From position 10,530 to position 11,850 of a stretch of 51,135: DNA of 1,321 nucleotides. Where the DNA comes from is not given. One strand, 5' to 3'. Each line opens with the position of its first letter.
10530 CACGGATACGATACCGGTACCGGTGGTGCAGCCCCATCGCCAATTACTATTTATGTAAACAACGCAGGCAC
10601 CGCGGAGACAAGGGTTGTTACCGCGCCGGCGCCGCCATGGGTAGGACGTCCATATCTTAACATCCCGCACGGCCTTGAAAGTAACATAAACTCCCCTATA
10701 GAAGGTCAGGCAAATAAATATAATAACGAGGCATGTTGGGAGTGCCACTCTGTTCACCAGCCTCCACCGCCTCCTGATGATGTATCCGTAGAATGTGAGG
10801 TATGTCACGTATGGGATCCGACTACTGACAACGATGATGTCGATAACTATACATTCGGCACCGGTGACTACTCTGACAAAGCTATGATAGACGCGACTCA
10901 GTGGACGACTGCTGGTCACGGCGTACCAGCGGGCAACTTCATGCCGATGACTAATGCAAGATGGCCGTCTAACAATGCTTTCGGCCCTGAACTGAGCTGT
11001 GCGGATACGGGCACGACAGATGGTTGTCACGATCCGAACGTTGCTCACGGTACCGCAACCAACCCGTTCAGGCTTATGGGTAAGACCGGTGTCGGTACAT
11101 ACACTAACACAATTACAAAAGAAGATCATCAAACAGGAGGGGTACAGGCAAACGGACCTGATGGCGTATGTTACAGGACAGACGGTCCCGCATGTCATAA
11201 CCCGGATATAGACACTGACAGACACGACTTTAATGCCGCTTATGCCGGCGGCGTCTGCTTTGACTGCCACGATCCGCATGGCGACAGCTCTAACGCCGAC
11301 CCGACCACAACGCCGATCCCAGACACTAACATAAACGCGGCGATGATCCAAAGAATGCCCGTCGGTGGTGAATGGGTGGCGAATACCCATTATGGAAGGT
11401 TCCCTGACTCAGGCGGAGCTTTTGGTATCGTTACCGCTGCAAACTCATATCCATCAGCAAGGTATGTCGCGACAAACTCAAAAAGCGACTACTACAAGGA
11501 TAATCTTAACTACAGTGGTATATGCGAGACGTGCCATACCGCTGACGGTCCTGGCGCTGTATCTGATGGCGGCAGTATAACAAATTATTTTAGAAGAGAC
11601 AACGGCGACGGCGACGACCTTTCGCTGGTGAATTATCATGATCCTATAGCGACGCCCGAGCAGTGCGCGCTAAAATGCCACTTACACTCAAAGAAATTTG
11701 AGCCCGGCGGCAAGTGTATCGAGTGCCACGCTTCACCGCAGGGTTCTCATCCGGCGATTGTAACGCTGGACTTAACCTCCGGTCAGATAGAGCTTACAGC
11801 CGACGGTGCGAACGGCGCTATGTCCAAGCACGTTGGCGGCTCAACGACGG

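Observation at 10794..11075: Recurrent ~90-aa signature module (CH-VWD..DD-[IV]-D-x-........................-X8-10-CH..HG..NPFRL) in five copies across four cytochromes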

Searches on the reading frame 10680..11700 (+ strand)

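Call 8: search_solved_structures(query=window:10680-11700:+, max_evalue=10, show_alignments=2)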
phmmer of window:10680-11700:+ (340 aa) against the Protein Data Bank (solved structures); distinct sequences matched with E-value up to 10: 1.
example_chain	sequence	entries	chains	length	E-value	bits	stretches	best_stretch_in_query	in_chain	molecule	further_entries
5n1t_B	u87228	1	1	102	0.075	15.6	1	182-220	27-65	Cytochrome C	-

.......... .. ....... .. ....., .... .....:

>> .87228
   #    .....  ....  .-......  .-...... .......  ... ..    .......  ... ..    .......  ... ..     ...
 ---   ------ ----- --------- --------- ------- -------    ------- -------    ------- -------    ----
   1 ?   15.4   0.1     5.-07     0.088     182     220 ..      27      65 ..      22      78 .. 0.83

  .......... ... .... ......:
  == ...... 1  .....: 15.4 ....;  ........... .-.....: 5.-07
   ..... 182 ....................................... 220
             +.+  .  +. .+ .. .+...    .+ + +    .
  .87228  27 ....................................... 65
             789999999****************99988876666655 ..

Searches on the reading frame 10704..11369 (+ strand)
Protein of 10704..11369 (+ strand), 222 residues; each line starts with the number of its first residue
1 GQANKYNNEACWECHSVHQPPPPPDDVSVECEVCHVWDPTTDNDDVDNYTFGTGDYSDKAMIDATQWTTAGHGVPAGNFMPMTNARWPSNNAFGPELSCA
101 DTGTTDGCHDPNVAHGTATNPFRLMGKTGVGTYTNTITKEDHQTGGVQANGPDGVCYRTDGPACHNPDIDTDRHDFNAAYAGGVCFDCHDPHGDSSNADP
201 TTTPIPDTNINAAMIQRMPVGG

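Call 50: search_protein_families(library=pfam, alignment_id=A4, max_evalue=0.001)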
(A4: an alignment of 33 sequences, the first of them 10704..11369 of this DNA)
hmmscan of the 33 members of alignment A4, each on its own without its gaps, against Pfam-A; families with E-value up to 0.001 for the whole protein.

A. member 1, window:10704-11369:+ (222 aa): 0 families

B. families by the number of members that match (of 33 scanned): 7 families
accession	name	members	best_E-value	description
PF09699.15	Paired_CXXCH_1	25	1.7e-10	Doubled CXXCH motif (Paired_CXXCH_1)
PF22113.1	Mtrc-MtrF_II-IV_dom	20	1e-08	Outer membrane cytochrome MtrC/MtrF-like, domains II/IV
PF14522.11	Cytochrome_C7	17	1e-08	Cytochrome c7 and related cytochrome c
PF14537.11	Cytochrom_c3_2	14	7.8e-06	Cytochrome c3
PF03264.19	Cytochrom_NNT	3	0.0002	NapC/NirT cytochrome c family, N-terminal region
PF00034.26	Cytochrom_C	1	0.00032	Cytochrome c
PF03892.19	NapB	1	0.00096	Nitrate reductase cytochrome c-type subunit (NapB)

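Call 54: predict_structure(alignment_id=A4)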
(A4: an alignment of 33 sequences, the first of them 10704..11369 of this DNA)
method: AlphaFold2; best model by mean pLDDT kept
length: 222 residues; sequences in the alignment: 33
mean_pLDDT: 47.5   pTM: 0.41
mean pLDDT of the five models: 47.5, 46.2, 45.7, 44.1, 41.0
residues with pLDDT >= 90: 0; 70-90: 0; 50-70: 92; < 50: 130
segments of 3 or more residues with pLDDT < 50: 1-7, 24-27, 46-49, 78-106, 128-146, 167-222
pLDDT, mean of each block of 10 residues (from residue 1): 42 54 52 65 50 56 62 51 36 40 51 55 53 42 48 53 51 39 37 36 38 36 31
secondary structure, 60 per line:
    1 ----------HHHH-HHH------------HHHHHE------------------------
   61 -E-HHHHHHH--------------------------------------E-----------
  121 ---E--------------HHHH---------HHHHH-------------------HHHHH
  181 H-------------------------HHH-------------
elements in order: H11-14 H31-35 H64-70 H139-142 H152-156 H176-181

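Call 55: search_solved_structures(query=A4, max_evalue=10, show_alignments=4)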
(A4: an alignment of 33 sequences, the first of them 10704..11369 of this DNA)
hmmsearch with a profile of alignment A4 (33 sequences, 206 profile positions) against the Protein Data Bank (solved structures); distinct sequences matched with E-value up to 10: 51.
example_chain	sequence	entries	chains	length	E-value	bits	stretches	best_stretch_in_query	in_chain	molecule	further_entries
6r2q_A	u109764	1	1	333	4.4e-10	42.8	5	122-180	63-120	Cystathionine beta-synthase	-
3pmq_A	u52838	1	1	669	5.5e-07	32.7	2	8-164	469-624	Decaheme cytochrome c MtrF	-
2zo5_A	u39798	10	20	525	1.3e-05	28.3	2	113-169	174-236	Eight-heme nitrite reductase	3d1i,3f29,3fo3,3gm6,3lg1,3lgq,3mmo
2ot4_A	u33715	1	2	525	1.3e-05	28.3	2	113-169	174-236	Eight-heme nitrite reductase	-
4q0t_A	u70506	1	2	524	1.4e-05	28.1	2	113-169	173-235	Eight-heme nitrite reductase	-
6qvm_A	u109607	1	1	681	2e-05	27.6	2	30-169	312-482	Multiheme cytochrome cf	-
3owm_A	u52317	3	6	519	2.1e-05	27.6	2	113-169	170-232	Eight-heme nitrite reductase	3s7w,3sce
3uu9_A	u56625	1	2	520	2.1e-05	27.5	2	113-169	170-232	Eight-heme nitrite reductase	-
3rkh_A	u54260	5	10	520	2.1e-05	27.5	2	113-169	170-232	Eight-heme nitrite reductase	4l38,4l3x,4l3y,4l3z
4q4u_A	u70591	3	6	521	2.2e-05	27.4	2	113-169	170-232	Eight-heme nitrite reductase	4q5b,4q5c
8bcx_A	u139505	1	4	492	5e-05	26.3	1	27-136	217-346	Nitrite reductase (cytochrome; ammonia-forming)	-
6i5b_A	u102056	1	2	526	8.4e-05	25.6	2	29-167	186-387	Uncharacterized protein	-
2ozy_A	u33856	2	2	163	0.00013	24.9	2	86-164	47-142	Cytochrome c-type protein nrfB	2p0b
8rv0_Y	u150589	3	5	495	0.00014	24.9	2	121-173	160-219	Octaheme cytochrome c nitrite reductase | Octaheme nitrite c cytochrome c reductase | Octaheme nitrite reductase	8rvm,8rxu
2j7a_C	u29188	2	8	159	0.00058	22.8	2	120-167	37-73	CYTOCHROME C QUINOL DEHYDROGENASE NRFH | NAPC/NIRT CYTOCHROME C FAMILY PROTEIN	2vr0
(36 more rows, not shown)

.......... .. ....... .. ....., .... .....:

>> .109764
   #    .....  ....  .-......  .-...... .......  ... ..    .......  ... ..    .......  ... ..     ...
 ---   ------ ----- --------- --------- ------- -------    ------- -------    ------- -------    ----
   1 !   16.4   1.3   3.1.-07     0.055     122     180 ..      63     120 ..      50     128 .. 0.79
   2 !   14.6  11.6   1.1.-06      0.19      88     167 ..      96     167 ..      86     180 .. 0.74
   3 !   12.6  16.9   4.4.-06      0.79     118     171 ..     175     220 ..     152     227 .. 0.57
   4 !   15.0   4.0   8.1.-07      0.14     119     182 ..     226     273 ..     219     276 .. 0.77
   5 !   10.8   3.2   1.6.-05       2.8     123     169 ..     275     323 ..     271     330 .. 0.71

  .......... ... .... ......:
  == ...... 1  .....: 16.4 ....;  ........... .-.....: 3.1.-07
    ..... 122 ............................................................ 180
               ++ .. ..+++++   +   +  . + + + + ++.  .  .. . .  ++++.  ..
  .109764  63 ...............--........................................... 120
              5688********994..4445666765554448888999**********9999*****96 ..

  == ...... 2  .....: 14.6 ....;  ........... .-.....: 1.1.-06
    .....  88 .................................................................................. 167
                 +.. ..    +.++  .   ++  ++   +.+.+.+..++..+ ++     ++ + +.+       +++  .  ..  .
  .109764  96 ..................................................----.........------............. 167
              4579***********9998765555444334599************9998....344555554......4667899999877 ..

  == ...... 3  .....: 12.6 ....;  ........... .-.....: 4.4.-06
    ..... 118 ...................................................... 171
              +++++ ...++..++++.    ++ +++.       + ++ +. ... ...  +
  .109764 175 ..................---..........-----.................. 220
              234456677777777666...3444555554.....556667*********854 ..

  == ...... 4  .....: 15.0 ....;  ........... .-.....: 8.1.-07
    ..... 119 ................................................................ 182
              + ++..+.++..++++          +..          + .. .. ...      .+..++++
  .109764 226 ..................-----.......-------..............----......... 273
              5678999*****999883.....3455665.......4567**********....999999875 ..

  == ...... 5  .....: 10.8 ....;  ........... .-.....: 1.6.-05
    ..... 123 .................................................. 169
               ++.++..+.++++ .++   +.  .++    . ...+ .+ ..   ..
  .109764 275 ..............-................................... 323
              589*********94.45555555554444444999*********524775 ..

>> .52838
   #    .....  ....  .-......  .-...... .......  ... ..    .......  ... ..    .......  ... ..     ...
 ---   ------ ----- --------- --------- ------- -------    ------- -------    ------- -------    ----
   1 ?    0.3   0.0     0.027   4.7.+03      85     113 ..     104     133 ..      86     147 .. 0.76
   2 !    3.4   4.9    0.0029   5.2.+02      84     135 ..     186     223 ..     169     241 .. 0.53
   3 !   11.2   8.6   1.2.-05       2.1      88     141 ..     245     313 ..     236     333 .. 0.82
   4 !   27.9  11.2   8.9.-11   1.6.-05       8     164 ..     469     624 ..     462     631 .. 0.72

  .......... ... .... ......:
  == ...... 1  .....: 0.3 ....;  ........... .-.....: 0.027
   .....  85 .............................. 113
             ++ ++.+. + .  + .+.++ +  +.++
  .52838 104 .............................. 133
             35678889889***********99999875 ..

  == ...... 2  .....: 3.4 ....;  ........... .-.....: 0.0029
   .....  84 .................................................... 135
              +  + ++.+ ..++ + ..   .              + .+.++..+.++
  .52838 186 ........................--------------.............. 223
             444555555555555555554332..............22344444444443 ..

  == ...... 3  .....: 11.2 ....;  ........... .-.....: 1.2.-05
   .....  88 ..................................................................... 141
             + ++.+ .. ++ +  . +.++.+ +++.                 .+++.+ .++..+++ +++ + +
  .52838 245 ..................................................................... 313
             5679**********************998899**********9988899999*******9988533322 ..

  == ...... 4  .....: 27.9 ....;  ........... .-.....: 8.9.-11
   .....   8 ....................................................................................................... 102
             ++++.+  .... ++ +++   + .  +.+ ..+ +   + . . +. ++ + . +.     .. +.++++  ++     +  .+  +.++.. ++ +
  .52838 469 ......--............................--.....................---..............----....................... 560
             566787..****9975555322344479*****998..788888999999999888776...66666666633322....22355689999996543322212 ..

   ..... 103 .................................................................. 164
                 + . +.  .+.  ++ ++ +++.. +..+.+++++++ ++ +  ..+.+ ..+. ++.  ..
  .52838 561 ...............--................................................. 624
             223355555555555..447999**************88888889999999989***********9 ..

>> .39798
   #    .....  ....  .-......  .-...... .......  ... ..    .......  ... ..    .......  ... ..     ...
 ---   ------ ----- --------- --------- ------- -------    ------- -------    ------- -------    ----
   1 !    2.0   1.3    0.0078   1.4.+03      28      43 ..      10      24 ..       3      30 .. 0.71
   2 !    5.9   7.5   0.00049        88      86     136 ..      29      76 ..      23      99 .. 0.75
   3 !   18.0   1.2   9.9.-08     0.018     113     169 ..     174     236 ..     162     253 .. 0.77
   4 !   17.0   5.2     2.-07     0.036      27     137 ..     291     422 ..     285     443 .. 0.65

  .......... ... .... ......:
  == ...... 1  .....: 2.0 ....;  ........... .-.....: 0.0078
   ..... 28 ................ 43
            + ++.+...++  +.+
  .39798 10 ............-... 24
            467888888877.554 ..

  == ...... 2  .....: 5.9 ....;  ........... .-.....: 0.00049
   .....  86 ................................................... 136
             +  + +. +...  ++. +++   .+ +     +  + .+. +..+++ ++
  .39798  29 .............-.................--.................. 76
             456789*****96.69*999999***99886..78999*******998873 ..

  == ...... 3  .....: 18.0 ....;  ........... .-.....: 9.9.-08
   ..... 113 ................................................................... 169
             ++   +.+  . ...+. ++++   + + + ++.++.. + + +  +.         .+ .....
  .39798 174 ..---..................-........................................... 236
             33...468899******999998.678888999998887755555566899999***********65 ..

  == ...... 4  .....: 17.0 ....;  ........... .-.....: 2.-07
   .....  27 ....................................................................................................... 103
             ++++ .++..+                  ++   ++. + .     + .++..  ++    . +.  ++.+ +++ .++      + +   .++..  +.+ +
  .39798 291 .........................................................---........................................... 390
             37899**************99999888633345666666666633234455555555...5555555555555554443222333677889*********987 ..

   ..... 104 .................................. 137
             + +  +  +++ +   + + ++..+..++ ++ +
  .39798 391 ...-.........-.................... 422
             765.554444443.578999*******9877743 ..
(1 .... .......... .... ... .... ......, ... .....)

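Call 58: find_related_loci(query=A4, collection=genome_contigs, flank=2000)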
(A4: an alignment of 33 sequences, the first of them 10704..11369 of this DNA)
Query A4 (222 aa) in genome_contigs; peptide patterns used: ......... (x = any residue, [..] = any of these).
598 stretches matched a pattern (row limit reached: there are more); 51 encode a relative of the query (tblastn E <= 1e-3); 51 distinct loci.
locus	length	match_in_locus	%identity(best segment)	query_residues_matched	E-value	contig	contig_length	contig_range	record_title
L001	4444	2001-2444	38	27-195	4e-21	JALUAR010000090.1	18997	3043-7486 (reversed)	MAG: Thermodesulfovibrio sp. isolate S141_metabat2_scaf2bin.236 S141_NODE_2287_length_18997_cov_1.950185, whole genome s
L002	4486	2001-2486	36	16-195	6e-21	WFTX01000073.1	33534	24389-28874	MAG: Nitrospirae bacterium isolate S139_46 k151_240656, whole genome shotgun sequence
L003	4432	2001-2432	31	60-220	7e-15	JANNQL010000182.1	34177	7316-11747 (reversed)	MAG: Pseudomonadota bacterium isolate SOY_31_metabat_452_sub SOY_31_k141_2000502, whole genome shotgun sequence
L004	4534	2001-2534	28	30-220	2e-13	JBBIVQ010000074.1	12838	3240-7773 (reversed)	MAG: Deltaproteobacteria bacterium isolate RSF170216_bin_80 NODE_2354_length_12838_cov_4.96326, whole genome shotgun seq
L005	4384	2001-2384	30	27-197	6e-13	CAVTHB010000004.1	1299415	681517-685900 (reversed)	MAG: uncultured Nitrospira sp. isolate MFD05942.bin.3.267 genome assembly, contig: contig_5689, whole genome shotgun seq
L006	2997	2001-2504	29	2-195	1e-12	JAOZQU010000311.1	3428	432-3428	MAG: Desulfocapsa sp. isolate GMC6_bin_5 GMC6_50408_length_3428_cov_9.408835, whole genome shotgun sequence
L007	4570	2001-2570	30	11-215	2e-12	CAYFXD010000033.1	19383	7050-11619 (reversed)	MAG TPA_asm: uncultured Actinomycetota bacterium isolate ERP108616_co1_402 genome assembly, contig: k119_1799815, whole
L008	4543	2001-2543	30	1-198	3e-12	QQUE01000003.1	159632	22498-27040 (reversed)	MAG: Calditrichaeota bacterium isolate CLD2 67, whole genome shotgun sequence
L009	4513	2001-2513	32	31-219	6e-12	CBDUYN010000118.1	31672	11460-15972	MAG TPA_asm: uncultured bacterium isolate SRR22302374_binner12_Refined_89 genome assembly, contig: ERZ26661914.635, whol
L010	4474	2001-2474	28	27-195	8e-12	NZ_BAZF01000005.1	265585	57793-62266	Geobacter sp. OR-1, whole genome shotgun sequence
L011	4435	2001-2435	30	31-195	4e-11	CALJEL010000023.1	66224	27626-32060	MAG: uncultured bacterium isolate S1_Bin_METABAT__318_1 genome assembly, contig: c_000003547976, whole genome shotgun se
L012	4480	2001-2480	32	16-195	5e-11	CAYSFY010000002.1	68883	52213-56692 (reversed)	MAG TPA_asm: uncultured Desulfobulbia bacterium isolate binchicken_co266_32 genome assembly, contig: NODE_866_length_688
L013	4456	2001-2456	30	11-194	8e-11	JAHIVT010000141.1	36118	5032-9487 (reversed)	MAG: Proteobacteria bacterium isolate MM_PC_MetaG.mb.92 MM_PC_MetaG.mb.92_k141_1270639, whole genome shotgun sequence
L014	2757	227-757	32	29-221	7e-11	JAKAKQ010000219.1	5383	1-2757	MAG: Nitrospirae bacterium isolate WY4.bin7 NODE_20157_length_5383_cov_1.640411, whole genome shotgun sequence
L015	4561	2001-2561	28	27-219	9e-11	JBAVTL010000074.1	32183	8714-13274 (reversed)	MAG: Anaeromyxobacteraceae bacterium isolate MFD03638_ilm_asm_bin5 k127_112092, whole genome shotgun sequence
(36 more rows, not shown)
